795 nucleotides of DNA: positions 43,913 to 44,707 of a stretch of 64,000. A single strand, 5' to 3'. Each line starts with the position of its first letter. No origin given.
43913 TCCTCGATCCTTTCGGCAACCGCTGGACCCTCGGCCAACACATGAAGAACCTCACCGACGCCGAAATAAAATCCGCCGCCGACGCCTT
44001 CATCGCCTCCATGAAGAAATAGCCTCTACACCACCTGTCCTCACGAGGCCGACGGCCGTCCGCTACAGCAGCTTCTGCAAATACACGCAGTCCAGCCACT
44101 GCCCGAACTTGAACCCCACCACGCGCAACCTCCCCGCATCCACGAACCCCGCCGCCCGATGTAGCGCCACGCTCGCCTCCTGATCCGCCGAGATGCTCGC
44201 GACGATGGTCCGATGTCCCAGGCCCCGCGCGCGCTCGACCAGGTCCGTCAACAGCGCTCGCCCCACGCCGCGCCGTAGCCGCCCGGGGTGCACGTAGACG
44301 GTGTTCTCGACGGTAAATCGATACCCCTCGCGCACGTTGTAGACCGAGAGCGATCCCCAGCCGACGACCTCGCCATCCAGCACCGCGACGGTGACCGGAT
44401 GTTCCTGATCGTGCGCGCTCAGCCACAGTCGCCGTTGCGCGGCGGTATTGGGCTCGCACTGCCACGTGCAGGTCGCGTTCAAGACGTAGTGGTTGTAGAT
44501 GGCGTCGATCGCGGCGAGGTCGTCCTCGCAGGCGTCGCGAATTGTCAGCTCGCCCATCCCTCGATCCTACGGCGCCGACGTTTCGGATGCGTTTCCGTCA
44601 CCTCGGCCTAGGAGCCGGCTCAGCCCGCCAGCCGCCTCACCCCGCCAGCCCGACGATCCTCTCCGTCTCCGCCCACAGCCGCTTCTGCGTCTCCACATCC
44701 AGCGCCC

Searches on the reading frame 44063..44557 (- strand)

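Call 22: search_protein_families(library=pfam, proteins=[window:44063-44557:-])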
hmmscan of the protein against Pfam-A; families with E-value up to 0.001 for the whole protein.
window:44063-44557:- (164 aa): 5 families
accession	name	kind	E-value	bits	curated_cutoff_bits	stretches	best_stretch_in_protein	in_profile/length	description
PF00583.31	Acetyltransf_1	-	2.6e-17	63.6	20.7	1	18-138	2-116/116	Acetyltransferase (GNAT) family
PF13420.13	Acetyltransf_4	-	2.2e-14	54.2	24.3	1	6-157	1-153/155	Acetyltransferase (GNAT) domain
PF13302.13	Acetyltransf_3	-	2.2e-08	35.3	25.4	1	4-139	2-138/138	Acetyltransferase (GNAT) domain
PF13508.13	Acetyltransf_7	-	4.6e-08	33.8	27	1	54-139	4-83/84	Acetyltransferase (GNAT) domain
PF13673.13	Acetyltransf_10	-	0.00036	20.9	23.6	1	49-143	27-112/128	Acetyltransferase (GNAT) domain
